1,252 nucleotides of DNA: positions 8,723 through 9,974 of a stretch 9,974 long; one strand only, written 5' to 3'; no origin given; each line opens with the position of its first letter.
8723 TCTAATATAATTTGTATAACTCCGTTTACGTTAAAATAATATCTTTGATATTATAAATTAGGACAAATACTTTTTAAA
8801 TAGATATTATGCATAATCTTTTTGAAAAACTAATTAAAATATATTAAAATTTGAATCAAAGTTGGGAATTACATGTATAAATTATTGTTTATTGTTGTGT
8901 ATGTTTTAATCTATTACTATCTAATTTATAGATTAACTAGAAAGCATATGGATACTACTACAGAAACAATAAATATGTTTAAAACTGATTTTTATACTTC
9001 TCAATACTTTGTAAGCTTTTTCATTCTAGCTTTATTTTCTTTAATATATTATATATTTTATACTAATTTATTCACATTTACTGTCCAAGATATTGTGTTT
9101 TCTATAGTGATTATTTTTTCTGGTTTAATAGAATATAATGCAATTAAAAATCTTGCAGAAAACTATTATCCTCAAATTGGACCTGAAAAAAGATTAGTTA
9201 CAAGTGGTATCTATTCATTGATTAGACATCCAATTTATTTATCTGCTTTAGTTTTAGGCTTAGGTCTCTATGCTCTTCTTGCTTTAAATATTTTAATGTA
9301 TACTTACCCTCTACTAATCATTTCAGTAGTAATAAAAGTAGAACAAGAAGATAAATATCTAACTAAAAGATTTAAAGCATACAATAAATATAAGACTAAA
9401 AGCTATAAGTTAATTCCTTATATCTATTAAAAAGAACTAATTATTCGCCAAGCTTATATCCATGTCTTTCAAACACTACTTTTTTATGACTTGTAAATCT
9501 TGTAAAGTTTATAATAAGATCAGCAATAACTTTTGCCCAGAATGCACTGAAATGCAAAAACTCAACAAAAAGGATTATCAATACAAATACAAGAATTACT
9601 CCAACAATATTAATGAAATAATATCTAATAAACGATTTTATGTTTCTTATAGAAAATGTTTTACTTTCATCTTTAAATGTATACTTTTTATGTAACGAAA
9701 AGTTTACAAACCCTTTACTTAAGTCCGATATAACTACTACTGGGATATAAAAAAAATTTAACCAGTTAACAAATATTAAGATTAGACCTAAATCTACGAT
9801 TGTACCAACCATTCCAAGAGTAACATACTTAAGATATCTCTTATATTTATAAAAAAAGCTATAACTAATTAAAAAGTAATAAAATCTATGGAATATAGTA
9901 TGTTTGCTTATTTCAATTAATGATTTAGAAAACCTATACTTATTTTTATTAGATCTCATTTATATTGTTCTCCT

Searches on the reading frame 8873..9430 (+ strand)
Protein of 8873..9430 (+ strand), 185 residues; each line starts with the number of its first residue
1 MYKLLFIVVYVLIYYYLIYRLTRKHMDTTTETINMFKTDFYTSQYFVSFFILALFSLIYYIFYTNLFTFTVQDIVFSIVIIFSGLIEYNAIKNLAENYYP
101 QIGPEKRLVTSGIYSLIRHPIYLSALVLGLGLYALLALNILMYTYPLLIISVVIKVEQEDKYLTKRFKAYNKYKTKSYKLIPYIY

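Call 3: search_protein_families(library=pfam, proteins=[window:8873-9430:+], max_evalue=0.1)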
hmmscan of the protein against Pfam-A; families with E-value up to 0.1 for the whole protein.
window:8873-9430:+ (185 aa): 3 families
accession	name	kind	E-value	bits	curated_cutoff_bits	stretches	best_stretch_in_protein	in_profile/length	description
PF04140.19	ICMT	-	6.6e-08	33.3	24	1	79-164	4-94/95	Isoprenylcysteine carboxyl methyltransferase (ICMT) family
PF06966.17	DUF1295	-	1.2e-07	31.9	20.4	1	19-174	71-232/235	Protein of unknown function (DUF1295)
PF04191.18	PEMT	-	1.5e-06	29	25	1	78-167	14-102/105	Phospholipid methyltransferase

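Call 4: search_protein_families(library=ncbifam, proteins=[window:8873-9430:+], max_evalue=0.1)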
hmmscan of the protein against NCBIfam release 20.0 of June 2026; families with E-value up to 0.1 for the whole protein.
window:8873-9430:+ (185 aa): 3 families
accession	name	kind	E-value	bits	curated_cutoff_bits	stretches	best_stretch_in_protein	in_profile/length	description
NF040696.1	isopcys_mtase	equivalog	1.4e-12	47.9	160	1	4-184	5-190/190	protein-S-isoprenylcysteine O-methyltransferase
TIGR04571.1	LmtA_Leptospira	exception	0.0029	17.4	325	1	50-182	26-164/252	lipid A Kdo2 1-phosphate O-methyltransferase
TIGR00739.1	yajC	equivalog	0.0052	16.8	44.2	1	2-34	4-36/84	preprotein translocase subunit YajC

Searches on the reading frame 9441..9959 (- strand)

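Call 3: search_protein_families(library=pfam, proteins=[window:9441-9959:-], max_evalue=0.1)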
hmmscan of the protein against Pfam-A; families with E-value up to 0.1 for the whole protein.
window:9441-9959:- (172 aa): 1 family
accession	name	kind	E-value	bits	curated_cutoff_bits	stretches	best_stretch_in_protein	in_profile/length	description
PF04138.20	GtrA_DPMS_TM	-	1.1e-15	58.3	26.1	1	44-163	1-117/117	GtrA/DPMS, transmembrane domain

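Call 4: search_protein_families(library=ncbifam, proteins=[window:9441-9959:-], max_evalue=0.1)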
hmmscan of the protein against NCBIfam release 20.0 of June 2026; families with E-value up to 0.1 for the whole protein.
window:9441-9959:- (172 aa): 0 families
